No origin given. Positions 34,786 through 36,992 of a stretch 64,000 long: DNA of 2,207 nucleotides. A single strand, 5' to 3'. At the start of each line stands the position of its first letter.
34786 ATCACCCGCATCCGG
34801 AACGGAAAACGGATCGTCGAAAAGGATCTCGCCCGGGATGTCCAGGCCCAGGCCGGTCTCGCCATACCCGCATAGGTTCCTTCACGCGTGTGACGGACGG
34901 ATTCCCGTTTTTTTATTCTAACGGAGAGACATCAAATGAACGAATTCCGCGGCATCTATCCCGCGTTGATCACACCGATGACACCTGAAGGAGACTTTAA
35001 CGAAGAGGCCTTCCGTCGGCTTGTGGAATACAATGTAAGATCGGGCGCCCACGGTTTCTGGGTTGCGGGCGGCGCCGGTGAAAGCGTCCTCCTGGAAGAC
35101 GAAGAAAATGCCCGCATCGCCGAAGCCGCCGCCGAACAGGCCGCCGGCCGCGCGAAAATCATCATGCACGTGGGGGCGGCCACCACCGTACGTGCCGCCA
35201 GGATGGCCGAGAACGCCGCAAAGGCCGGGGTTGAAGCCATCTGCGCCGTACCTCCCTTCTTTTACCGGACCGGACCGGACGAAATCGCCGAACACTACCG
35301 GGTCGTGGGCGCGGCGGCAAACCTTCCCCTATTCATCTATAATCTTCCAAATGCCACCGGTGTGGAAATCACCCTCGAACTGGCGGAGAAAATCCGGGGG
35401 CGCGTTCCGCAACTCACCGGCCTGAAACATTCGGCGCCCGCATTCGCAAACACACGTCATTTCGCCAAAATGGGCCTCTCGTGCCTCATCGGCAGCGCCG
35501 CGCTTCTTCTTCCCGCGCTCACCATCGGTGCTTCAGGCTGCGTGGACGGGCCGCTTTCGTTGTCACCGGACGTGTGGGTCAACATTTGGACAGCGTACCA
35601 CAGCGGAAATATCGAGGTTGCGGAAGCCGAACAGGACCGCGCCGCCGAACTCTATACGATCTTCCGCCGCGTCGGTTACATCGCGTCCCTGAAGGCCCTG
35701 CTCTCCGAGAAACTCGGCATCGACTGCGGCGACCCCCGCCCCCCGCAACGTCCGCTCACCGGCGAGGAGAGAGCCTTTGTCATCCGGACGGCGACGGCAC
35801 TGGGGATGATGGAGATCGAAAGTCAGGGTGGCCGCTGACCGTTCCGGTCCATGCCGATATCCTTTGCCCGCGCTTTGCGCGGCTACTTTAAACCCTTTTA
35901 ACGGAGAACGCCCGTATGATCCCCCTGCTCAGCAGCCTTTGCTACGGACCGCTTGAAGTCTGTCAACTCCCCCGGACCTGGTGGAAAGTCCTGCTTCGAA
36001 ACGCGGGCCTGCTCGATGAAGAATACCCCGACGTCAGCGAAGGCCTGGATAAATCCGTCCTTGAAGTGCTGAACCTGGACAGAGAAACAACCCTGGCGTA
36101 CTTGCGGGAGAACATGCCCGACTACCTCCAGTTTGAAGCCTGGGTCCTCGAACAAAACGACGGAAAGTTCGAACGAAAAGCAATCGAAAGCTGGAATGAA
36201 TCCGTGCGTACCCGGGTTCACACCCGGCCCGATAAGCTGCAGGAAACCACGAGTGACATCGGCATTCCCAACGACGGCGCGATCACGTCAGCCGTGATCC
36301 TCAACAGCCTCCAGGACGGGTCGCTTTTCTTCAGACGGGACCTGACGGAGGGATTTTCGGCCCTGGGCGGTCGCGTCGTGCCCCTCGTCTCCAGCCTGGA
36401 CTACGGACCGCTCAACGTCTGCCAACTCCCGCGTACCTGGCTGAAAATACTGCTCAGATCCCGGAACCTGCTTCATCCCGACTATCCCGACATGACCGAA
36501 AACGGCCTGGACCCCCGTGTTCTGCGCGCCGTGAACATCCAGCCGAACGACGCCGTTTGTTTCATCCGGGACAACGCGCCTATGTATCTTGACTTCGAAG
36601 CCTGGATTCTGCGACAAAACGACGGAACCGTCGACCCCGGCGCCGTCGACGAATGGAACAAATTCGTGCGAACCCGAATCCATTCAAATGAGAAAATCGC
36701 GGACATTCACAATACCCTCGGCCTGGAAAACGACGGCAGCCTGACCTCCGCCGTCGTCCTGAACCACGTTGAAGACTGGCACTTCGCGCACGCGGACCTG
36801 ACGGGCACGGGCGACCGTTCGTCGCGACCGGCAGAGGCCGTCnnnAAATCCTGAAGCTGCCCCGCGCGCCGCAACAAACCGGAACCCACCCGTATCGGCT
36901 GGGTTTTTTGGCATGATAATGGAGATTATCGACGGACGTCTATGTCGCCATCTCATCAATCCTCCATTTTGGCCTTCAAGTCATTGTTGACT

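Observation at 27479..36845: Cytoplasmic six-gene operon pairing two heparinase II/III-like proteins with an NTP-transferase, a beta-propeller, a DapA/NanA-family lyase and a duplicated unknown domain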

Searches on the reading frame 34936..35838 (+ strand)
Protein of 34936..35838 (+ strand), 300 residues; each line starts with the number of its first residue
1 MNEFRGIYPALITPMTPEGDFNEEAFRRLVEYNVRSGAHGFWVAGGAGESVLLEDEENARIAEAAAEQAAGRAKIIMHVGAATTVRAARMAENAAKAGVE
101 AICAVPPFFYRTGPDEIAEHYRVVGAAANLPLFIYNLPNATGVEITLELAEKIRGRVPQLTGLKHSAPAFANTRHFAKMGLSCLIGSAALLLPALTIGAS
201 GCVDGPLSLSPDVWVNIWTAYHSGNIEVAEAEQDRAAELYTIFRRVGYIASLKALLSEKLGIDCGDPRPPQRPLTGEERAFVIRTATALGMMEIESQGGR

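Call 3: search_protein_families(library=pfam, proteins=[window:34936-35838:+], max_evalue=0.01)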
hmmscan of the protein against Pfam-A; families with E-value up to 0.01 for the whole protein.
window:34936-35838:+ (300 aa): 1 family
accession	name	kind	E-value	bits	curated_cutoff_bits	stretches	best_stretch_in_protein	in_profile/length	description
PF00701.28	DHDPS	-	7.2e-53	179.6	22.1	1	4-286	2-286/289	Dihydrodipicolinate synthetase family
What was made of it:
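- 34936..35838 (+): g5: DapA/NanA-superfamily class I (Schiff-base) aldolase or dehydratase, not a canonical sialate lyase. Proposed (inferred) 2-keto-3-deoxy sugar-acid aldolase. DHDPS 7e-53 (call 3).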

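Call 4: search_protein_families(library=ncbifam, proteins=[window:34936-35838:+], max_evalue=0.01)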
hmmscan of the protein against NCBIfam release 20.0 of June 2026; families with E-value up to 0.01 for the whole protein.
window:34936-35838:+ (300 aa): 7 families
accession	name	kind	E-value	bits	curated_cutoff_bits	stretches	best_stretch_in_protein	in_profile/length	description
NF003164.0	PRK04147.1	equivalog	5.7e-44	150.6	281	1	2-280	2-281/294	N-acetylneuraminate lyase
NF040954.1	Arch_KDGaldase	equivalog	3.8e-38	131.5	390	1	10-286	6-278/288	bifunctional 2-dehydro-3-deoxy-phosphogluconate/2-dehydro-3-deoxy-6-phosphogalactonate aldolase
TIGR00683.1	nanA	equivalog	2.8e-37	128.6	382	1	5-274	2-273/293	N-acetylneuraminate lyase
TIGR00674.1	dapA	equivalog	8.8e-34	116.7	206.15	1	7-279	2-276/286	4-hydroxy-tetrahydrodipicolinate synthase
TIGR02313.1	HpaI-NOT-DapA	exception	1.4e-31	109.4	396.7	1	4-271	1-271/294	2,4-dihydroxyhept-2-ene-1,7-dioic acid aldolase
NF002958.0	PRK03620.1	subfamily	1.2e-25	89.9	278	1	12-176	19-178/307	5-dehydro-4-deoxyglucarate dehydratase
TIGR03249.1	KdgD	equivalog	4.1e-22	78.6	373.95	1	6-169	11-170/299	5-dehydro-4-deoxyglucarate dehydratase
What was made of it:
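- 34936..35838 (+): All NCBIfam equivalogs are below cut-off (call 4).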

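Call 49: search_solved_structures(query=window:34936-35838:+, max_evalue=1e-10)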
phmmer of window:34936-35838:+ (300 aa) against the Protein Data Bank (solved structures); distinct sequences matched with E-value up to 1e-10: 138 (the best 60 are shown).
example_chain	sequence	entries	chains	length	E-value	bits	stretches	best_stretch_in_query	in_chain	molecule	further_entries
3lci_A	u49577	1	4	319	2.5e-32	115.9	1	3-257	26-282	N-acetylneuraminate lyase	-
1nal_1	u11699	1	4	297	3.9e-32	115.3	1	3-257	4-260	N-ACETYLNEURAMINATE LYASE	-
8u8w_A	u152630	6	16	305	4.2e-32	115.2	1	3-259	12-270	N-acetylneuraminate lyase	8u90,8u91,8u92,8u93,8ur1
3lcw_A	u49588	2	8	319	4.7e-32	115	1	3-257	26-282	N-acetylneuraminate lyase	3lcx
1hl2_A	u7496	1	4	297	5e-32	114.9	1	3-257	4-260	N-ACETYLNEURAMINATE LYASE SUBUNIT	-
1fdy_A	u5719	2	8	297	5e-32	114.9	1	3-257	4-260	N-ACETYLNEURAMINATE LYASE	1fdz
2wo5_A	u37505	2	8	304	5.5e-32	114.8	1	3-257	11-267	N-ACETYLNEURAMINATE LYASE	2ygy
2wnn_A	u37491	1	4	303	5.5e-32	114.8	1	3-257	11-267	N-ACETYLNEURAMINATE LYASE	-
3lcl_A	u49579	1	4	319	5.6e-32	114.8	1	3-258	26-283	N-acetylneuraminate lyase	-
3lcf_A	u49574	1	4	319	6.4e-32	114.6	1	3-257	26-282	N-acetylneuraminate lyase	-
3lbc_A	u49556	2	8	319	6.4e-32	114.6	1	3-257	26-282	N-acetylneuraminate lyase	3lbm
3lcg_A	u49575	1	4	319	6.4e-32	114.6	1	3-257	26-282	N-acetylneuraminate lyase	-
2wnq_A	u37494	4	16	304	7.3e-32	114.4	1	3-257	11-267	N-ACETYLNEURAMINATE LYASE | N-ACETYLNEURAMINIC ACID LYASE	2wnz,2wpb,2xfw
2wkj_A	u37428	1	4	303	7.3e-32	114.4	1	3-257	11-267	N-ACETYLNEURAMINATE LYASE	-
3lch_A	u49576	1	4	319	8.7e-32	114.2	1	3-257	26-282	N-acetylneuraminate lyase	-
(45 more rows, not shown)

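Call 91: search_solved_structures(query=window:34936-35838:+, max_evalue=1e-31, show_alignments=2)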
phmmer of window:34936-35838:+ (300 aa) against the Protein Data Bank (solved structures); distinct sequences matched with E-value up to 1e-31: 15.
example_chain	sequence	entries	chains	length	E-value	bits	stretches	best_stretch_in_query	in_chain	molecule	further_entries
3lci_A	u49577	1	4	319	2.5e-32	115.9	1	3-257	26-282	N-acetylneuraminate lyase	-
1nal_1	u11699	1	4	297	3.9e-32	115.3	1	3-257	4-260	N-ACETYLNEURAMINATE LYASE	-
8u8w_A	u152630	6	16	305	4.2e-32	115.2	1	3-259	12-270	N-acetylneuraminate lyase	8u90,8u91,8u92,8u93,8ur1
3lcw_A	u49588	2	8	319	4.7e-32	115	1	3-257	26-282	N-acetylneuraminate lyase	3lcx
1hl2_A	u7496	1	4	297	5e-32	114.9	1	3-257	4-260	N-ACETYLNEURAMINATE LYASE SUBUNIT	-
1fdy_A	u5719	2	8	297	5e-32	114.9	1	3-257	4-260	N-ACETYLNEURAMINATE LYASE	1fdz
2wo5_A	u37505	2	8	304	5.5e-32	114.8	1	3-257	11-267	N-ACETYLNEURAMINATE LYASE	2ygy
2wnn_A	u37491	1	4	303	5.5e-32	114.8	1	3-257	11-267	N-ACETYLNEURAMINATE LYASE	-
3lcl_A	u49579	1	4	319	5.6e-32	114.8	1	3-258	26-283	N-acetylneuraminate lyase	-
3lcf_A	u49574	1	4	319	6.4e-32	114.6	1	3-257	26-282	N-acetylneuraminate lyase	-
3lbc_A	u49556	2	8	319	6.4e-32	114.6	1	3-257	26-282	N-acetylneuraminate lyase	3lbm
3lcg_A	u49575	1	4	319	6.4e-32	114.6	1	3-257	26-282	N-acetylneuraminate lyase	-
2wnq_A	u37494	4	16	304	7.3e-32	114.4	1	3-257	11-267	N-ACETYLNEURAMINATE LYASE | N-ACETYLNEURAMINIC ACID LYASE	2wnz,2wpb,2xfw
2wkj_A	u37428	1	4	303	7.3e-32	114.4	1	3-257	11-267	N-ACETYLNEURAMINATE LYASE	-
3lch_A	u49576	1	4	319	8.7e-32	114.2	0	3-257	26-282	N-acetylneuraminate lyase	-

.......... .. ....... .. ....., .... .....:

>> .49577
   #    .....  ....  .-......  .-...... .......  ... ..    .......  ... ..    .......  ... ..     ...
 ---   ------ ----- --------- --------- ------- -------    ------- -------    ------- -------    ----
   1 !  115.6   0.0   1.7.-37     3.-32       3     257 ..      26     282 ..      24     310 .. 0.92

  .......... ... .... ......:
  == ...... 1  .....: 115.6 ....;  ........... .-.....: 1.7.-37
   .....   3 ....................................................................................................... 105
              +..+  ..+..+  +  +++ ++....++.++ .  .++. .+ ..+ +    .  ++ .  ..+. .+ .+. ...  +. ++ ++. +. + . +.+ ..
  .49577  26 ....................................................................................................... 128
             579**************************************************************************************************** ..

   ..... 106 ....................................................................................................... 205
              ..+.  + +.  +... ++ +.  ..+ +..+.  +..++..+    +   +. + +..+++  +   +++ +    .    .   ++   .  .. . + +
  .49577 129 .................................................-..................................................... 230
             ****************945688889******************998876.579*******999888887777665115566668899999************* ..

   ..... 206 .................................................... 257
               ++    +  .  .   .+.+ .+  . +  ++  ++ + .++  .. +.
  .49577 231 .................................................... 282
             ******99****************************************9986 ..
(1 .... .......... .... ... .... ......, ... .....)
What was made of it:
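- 34936..35838 (+): Alignment to E. coli NAL keeps Y137 and K165 but changes S47/T48 to A/G, D191/E192 to A/A and S208 to G (call 91).
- On N-acetylneuraminate lyase (NanA): Both are conserved in the alignment to 1nal and 3lci (call 91). D191/E192 become A/A and S208 becomes G (call 91).
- Closest known: N-acetylneuraminate lyase. Same: The Schiff-base Lys and the catalytic Tyr are conserved, and the best PDB matches are NanA (calls 3, 49, 91).
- Closest known: N-acetylneuraminate lyase. Different: D191, E192 and S208 of NanA are replaced, and S47/T48 become A/G (call 91).
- g5 keeps the Schiff-base Lys and the Tyr but not the NanA sugar-binding residues (call 91). Its activity is therefore not assured (call 91).
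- Tried and rejected: Rejected on residues and curated cut-offs (calls 4, 91).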

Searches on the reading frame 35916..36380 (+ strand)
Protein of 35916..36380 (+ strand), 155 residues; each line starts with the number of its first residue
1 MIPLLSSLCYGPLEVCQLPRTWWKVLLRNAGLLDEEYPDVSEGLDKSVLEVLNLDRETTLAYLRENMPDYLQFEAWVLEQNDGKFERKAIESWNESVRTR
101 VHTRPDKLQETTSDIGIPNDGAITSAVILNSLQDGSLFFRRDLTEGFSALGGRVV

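Call 67: search_protein_families(library=pfam, proteins=[window:35916-36380:+], max_evalue=10)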
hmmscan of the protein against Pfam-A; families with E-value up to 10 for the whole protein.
window:35916-36380:+ (155 aa): 3 families
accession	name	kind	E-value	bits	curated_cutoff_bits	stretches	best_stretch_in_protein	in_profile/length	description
PF16798.10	DUF5069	-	8.8e-05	23.1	27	1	16-114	15-111/133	Domain of unknown function (DUF5069)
PF18164.7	GNAT_C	-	0.07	13.5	22.8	1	71-145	7-53/142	GNAT-like C-terminal domain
PF15884.10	QIL1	-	0.1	13.6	26.6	1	62-100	27-63/77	MICOS complex subunit MIC13, QIL1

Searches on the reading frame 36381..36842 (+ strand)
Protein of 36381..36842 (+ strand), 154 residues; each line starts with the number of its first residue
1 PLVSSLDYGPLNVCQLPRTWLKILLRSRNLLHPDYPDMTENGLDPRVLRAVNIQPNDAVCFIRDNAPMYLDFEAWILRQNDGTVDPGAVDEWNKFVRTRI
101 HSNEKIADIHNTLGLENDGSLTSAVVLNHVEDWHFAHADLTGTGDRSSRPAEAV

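Call 67: search_protein_families(library=pfam, proteins=[window:36381-36842:+], max_evalue=10)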
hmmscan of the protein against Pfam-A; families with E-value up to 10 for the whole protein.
window:36381-36842:+ (154 aa): 1 family
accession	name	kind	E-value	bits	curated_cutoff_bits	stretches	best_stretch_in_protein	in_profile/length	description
PF00883.26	Peptidase_M17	-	0.0053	16.5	25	1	103-146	246-289/310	Cytosol aminopeptidase family, catalytic domain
